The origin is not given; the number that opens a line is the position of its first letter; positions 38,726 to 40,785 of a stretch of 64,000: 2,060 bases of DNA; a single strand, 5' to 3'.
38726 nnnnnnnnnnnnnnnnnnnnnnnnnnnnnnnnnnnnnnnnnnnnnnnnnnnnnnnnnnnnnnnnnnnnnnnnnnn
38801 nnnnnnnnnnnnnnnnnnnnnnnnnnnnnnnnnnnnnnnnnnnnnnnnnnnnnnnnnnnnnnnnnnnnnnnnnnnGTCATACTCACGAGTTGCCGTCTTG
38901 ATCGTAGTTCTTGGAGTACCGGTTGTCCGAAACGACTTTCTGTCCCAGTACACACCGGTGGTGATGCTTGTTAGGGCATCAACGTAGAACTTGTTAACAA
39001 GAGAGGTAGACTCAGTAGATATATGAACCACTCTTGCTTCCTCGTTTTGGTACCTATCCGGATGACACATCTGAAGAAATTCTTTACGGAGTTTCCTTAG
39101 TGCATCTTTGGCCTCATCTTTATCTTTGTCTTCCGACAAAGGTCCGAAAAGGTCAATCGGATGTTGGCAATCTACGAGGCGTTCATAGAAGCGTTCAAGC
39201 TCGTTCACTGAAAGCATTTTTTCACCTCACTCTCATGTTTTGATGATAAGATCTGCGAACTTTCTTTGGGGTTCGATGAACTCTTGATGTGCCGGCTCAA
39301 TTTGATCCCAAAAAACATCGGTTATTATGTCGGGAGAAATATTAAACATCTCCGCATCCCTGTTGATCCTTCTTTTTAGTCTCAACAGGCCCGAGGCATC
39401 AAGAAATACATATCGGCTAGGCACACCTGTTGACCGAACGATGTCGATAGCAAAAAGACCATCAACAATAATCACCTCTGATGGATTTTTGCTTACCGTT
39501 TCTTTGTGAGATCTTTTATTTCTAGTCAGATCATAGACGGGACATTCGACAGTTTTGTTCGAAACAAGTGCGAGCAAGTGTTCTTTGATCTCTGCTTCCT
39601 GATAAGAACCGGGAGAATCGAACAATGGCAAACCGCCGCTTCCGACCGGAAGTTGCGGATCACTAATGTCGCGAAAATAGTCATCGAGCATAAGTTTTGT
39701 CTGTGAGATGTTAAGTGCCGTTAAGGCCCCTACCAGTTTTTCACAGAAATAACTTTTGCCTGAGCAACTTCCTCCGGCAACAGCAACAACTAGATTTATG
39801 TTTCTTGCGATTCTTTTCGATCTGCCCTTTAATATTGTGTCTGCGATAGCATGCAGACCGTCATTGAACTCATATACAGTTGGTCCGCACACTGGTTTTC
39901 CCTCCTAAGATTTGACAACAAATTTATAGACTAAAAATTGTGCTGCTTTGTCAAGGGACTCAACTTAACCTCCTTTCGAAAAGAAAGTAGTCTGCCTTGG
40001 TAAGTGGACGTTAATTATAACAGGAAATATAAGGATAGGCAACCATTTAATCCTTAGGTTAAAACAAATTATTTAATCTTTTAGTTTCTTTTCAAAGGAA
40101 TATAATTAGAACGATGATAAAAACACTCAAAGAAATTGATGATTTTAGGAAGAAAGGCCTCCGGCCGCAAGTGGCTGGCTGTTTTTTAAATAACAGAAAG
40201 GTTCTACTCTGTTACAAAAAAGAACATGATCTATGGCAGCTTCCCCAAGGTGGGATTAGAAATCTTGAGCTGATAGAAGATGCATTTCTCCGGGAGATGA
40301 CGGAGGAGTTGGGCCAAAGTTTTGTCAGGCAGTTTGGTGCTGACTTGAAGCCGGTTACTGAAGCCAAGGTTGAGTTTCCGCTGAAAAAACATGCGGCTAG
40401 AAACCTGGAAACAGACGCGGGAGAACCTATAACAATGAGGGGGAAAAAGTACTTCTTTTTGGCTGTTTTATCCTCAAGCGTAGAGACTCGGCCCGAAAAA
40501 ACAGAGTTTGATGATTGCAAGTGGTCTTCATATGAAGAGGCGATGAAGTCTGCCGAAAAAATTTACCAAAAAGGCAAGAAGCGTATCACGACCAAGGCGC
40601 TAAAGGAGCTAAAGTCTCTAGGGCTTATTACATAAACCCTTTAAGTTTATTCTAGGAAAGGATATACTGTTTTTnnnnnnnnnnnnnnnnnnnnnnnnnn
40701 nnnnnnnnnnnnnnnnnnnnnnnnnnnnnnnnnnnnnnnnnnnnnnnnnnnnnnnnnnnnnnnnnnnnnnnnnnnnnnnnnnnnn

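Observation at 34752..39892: GC-rich five-gene operon coupling nucleotide-type enzymes to a vWA/J-domain-kinase pair: candidate undescribed nucleotide-derived metabolite or signalling system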

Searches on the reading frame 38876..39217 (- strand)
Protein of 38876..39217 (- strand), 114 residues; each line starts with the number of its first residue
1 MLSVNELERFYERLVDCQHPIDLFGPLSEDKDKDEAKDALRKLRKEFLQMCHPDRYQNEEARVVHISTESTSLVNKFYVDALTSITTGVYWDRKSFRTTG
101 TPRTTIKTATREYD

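Call 32: search_protein_families(library=pfam, proteins=[window:38876-39217:-], max_evalue=10)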
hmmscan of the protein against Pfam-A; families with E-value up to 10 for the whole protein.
seq(114 aa): 1 family
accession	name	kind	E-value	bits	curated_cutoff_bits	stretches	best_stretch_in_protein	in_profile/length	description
PF13174.12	TPR_6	-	0.12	13.5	26.3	1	30-47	13-30/33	Tetratricopeptide repeat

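Call 42: search_solved_structures(query=A3, max_evalue=10, show_alignments=1)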
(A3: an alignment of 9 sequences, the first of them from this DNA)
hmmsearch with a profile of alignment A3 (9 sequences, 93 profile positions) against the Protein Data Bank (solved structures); distinct sequences matched with E-value up to 10: 70 (the best 60 are shown).
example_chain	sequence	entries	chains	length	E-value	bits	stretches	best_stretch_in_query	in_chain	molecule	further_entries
4it5_A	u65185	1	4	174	1.2e-05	28.6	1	34-82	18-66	Co-chaperone protein HscB homolog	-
2qsa_A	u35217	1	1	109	1.3e-05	28.5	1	31-89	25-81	DnaJ homolog dnj-2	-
1bqz_A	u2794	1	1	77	3.6e-05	27.1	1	32-91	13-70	DNAJ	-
2y4t_A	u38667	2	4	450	4e-05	27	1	13-63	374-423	DNAJ HOMOLOG SUBFAMILY C MEMBER 3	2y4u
1fpo_A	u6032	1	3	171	6.3e-05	26.3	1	33-75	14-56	CHAPERONE PROTEIN HSCB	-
1bq0_A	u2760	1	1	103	0.00011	25.5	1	32-91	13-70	DNAJ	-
1xbl_A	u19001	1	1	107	0.00012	25.4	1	32-91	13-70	DNAJ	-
5nro_B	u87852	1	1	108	0.00014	25.2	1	32-91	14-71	Chaperone protein DnaJ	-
2m6y_A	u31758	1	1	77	0.00014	25.2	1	10-66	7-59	DnaJ homolog subfamily A member 1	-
2ej7_A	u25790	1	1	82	0.00014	25.2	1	32-90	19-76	HCG3 gene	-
2lo1_A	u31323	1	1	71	0.00052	23.4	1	33-66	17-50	DnaJ homolog subfamily A member 1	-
6rzy_A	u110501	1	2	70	0.00067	23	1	35-75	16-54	Heat shock protein 40, type II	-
3bvo_A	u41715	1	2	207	0.00099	22.5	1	36-89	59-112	Co-chaperone protein HscB, mitochondrial precursor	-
8e2o_A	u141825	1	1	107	0.0013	22.1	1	33-66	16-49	Isoform 2 of DnaJ homolog subfamily A member 1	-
6iws_A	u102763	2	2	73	0.0013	22.1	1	33-89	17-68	DnaJ homolog subfamily A member 3, mitochondrial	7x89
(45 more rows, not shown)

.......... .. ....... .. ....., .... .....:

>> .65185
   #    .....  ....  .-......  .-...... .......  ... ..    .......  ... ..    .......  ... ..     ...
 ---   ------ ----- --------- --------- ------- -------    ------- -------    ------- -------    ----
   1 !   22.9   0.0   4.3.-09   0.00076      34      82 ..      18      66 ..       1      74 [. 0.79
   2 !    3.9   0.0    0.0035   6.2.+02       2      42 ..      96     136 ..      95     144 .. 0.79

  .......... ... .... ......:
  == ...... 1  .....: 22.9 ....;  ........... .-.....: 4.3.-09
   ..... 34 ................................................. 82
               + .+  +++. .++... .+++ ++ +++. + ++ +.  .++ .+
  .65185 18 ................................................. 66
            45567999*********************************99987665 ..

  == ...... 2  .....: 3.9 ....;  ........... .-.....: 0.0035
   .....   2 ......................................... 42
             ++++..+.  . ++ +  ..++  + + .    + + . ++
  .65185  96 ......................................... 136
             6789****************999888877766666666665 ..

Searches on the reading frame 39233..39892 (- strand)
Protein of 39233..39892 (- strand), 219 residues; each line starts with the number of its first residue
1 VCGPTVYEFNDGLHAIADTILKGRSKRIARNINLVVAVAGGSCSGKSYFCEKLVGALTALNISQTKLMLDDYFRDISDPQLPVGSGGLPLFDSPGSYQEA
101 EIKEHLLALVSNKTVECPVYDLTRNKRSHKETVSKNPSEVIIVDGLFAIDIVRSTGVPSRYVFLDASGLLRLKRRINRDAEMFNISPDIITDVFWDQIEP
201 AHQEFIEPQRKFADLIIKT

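Call 3: search_protein_families(library=pfam, proteins=[window:39233-39892:-], max_evalue=0.01)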
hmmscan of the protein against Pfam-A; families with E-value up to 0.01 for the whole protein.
window:39233-39892:- (219 aa): 1 family
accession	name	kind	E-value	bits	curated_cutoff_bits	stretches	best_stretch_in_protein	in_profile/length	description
PF00485.24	PRK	-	1.3e-16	61.5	22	1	35-218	1-188/196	Phosphoribulokinase / Uridine kinase family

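Call 4: search_protein_families(library=padloc, proteins=[window:39233-39892:-], max_evalue=0.01)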
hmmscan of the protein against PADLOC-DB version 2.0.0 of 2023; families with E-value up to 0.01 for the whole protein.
window:39233-39892:- (219 aa): 0 families

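Call 5: search_protein_families(library=ncbifam, proteins=[window:39233-39892:-], max_evalue=0.01)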
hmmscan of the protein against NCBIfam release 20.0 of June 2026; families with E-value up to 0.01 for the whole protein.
window:39233-39892:- (219 aa): 6 families
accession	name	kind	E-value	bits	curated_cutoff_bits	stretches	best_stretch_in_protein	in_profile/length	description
NF004018.0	PRK05480.1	equivalog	1.2e-32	113.1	180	1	33-218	6-186/210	uridine kinase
TIGR00235.1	udk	equivalog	6.6e-29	101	220.3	1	32-217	5-185/207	uridine kinase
NF005655.0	PRK07429.1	subfamily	5.6e-17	61.9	236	1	34-218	9-184/326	phosphoribulokinase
NF006746.0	PRK09270.1-5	subfamily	3.7e-05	22.8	250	1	13-146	5-132/210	nucleoside/nucleotide kinase family protein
NF005807.0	PRK07667.1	equivalog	0.00018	21.1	221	1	30-179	14-160/193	kinase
NF005115.0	PRK06547.1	equivalog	0.0013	18.1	173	0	102-184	64-143/172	hypothetical protein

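Call 6: search_protein_families(library=phrogs, proteins=[window:39233-39892:-], max_evalue=0.01)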
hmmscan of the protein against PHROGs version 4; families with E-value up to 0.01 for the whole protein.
window:39233-39892:- (219 aa): 1 family
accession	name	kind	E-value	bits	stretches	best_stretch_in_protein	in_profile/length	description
phrog_1815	-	other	0.0035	18.6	0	35-58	5-28/197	guanylate kinase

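Call 111: search_solved_structures(query=window:39233-39892:-, max_evalue=0.001, show_alignments=1)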
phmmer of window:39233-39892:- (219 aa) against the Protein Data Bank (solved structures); distinct sequences matched with E-value up to 0.001: 15.
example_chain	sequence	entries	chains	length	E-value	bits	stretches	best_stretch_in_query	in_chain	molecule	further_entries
3w8r_A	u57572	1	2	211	3.9e-19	72.4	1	34-217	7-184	Uridine kinase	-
1udw_A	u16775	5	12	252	4.1e-19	72.3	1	35-217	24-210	Uridine-cytidine kinase 2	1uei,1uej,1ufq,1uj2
6pwz_A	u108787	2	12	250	4.1e-19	72.3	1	35-217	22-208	Uridine-cytidine kinase 2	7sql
6n53_A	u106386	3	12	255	4.3e-19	72.2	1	35-217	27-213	Uridine-cytidine kinase 2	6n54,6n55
1xrj_A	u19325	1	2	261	4.7e-19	72.1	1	35-217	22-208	Uridine-cytidine kinase 2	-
3asy_A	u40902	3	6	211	1e-18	71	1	34-217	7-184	Uridine kinase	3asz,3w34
2jeo_A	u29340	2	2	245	1.1e-17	67.6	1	35-217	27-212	URIDINE-CYTIDINE KINASE 1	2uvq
9sgf_A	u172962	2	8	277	1.2e-17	67.4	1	35-217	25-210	Uridine-cytidine kinase 1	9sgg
9y3v_K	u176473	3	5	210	5.6e-08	35.9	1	35-217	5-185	Uridine kinase P10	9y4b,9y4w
7z66_AAAA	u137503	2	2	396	1.7e-07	34.3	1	31-215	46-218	Inorganic pyrophosphatase TTM1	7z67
6gve_J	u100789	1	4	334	2.3e-07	33.9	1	34-218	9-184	Phosphoribulokinase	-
5b3f_A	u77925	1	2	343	2.8e-07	33.6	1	34-218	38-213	Phosphoribulokinase/uridine kinase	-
6kev_A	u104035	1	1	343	5.2e-07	32.7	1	34-218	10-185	Phosphoribulokinase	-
6hzk_A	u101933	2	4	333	5.2e-07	32.7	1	34-218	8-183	Phosphoribulokinase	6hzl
9qko_B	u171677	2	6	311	0.00027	23.9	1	34-217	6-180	cyanobacteria specific phoshoribulokinase from Hyella disjuncta PCC 6712 | cyanobacteria specific phosphoribulokinase from Chroococcidiopsis PCC 6712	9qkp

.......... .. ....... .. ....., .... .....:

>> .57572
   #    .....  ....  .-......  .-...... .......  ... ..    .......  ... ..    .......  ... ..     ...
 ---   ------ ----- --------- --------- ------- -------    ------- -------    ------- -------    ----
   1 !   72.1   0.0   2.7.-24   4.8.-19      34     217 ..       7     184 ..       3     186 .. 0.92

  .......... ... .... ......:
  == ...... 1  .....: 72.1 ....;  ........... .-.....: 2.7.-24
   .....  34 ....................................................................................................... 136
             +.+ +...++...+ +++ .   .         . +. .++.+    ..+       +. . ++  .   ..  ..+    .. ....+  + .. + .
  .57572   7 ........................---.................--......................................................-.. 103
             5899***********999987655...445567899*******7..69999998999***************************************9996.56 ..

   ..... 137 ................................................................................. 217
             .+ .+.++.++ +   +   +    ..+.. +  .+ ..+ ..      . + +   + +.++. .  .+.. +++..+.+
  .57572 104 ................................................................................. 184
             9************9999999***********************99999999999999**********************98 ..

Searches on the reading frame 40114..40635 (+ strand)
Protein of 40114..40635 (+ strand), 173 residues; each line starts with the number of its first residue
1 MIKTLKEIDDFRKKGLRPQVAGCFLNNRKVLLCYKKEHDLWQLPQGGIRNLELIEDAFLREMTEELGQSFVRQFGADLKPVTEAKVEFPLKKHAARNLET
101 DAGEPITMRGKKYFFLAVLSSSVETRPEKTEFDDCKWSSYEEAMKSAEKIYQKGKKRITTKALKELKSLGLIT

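Call 3: search_protein_families(library=pfam, proteins=[window:40114-40635:+], max_evalue=0.01)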
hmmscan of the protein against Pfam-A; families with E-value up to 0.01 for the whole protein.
window:40114-40635:+ (173 aa): 1 family
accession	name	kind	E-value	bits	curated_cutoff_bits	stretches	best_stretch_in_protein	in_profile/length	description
PF00293.34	NUDIX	-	6.9e-13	49.2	21.1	1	18-148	3-121/134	NUDIX domain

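Call 5: search_protein_families(library=ncbifam, proteins=[window:40114-40635:+], max_evalue=0.01)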
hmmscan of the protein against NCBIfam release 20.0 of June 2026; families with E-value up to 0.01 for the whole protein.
window:40114-40635:+ (173 aa): 8 families
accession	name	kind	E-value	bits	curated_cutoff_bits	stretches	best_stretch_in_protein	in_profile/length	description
NF001937.0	PRK00714.1-4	equivalog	4.7e-14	52.3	139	1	13-168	4-153/161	RNA pyrophosphohydrolase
NF001934.0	PRK00714.1-1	equivalog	5.4e-12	45.5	241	1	13-165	4-150/176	RNA pyrophosphohydrolase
NF001936.0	PRK00714.1-3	equivalog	1e-09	38.5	118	1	13-168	3-151/155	RNA pyrophosphohydrolase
NF001935.0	PRK00714.1-2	equivalog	1.9e-09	37.3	259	1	13-167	4-152/183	RNA pyrophosphohydrolase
NF001938.0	PRK00714.1-5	equivalog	2.9e-09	36.5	116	1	34-145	40-149/172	RNA pyrophosphohydrolase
NF012016.0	PRK15472.1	equivalog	0.00018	21.3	95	1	40-71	32-63/141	nucleoside triphosphatase NudI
NF006961.0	PRK09438.1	equivalog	0.00035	20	103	1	27-146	19-132/151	dihydroneopterin triphosphate diphosphatase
NF006530.0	PRK08999.1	equivalog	0.00087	18.4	245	1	35-69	29-63/315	Nudix family hydrolase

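Call 6: search_protein_families(library=phrogs, proteins=[window:40114-40635:+], max_evalue=0.01)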
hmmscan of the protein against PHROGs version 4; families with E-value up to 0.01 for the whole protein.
window:40114-40635:+ (173 aa): 6 families
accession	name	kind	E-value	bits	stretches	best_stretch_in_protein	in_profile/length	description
phrog_1198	-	other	2.5e-10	41.5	1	14-69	33-94/253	MutT/NUDIX hydrolase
phrog_19657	-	other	0.00029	21.8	1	36-146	56-153/176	nudix hydrolase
phrog_10313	-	other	0.0012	19.6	0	27-154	25-132/159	nudix hydrolase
phrog_15528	-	head and packaging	0.002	17.6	1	19-69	523-573/794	portal protein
phrog_1185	-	other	0.0023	18.4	0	26-67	166-207/301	nudix hydrolase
phrog_6216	-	unknown function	0.0077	16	0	26-71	11-56/545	-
